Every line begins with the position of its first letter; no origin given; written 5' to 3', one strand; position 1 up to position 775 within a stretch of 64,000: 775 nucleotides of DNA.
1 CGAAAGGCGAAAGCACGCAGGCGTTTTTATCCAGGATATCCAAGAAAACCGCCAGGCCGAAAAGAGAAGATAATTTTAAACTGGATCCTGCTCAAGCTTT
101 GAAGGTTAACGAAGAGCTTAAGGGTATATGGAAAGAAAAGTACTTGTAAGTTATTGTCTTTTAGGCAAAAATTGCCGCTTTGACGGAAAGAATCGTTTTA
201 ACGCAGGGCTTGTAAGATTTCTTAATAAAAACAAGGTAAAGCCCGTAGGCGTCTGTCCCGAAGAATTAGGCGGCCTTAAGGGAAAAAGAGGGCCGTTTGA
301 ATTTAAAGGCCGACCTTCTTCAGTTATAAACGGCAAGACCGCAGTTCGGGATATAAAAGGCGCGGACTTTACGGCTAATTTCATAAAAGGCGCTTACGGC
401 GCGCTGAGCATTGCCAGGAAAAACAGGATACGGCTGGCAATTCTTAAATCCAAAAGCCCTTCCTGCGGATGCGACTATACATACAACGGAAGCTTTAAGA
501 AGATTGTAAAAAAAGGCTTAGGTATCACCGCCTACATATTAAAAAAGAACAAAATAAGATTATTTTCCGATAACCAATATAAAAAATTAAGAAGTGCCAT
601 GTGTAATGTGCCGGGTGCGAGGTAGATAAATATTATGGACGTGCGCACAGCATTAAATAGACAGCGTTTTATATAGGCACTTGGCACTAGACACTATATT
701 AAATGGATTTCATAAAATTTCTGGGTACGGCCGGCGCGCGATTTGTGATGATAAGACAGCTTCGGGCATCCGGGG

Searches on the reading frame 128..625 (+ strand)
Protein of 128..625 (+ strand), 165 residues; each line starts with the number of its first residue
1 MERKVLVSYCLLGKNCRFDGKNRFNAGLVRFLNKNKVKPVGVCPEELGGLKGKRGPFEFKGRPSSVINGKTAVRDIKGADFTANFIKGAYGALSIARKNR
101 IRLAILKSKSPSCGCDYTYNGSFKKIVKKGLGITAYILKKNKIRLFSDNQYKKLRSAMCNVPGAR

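Call 47: find_encoding_contigs(protein=window:128-625:+, flank=10000, max_places=3)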
Protein window:128-625:+ (165 aa): 1 contig read that carries it; 1 place shown.
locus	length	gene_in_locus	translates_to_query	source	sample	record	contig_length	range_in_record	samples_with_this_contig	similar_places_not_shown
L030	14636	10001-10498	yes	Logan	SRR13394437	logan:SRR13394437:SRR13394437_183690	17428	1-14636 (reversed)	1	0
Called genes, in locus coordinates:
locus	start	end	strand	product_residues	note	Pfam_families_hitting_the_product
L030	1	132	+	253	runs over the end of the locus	PF00459:Inositol_P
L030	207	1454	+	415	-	PF04205:FMN_bind, PF12801:Fer4_5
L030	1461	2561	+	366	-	PF04055:Radical_SAM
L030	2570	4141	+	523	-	PF00072:Response_reg (weak), PF00990:GGDEF, PF13487:HD_5, PF01966:HD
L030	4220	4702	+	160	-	PF00383:dCMP_cyt_deam_1, PF14437:MafB19-deam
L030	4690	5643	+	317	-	PF01515:PTA_PTB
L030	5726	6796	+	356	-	PF00871:Acetate_kinase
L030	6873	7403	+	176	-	PF01965:DJ-1_PfpI, PF17124:ThiJ_like (faint)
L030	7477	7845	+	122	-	PF02261:Asp_decarbox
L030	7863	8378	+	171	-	PF01327:Pep_deformylase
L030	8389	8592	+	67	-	PF20095:DUF6485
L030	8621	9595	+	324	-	PF03706:LPG_synthase_TM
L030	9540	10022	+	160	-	PF05991:NYN_YacP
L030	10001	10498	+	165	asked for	PF04463:2-thiour_desulf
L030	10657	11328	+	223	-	PF00753:Lactamase_B, PF12706:Lactamase_B_2, PF23023:Anti-Pycsar_Apyc1 (faint)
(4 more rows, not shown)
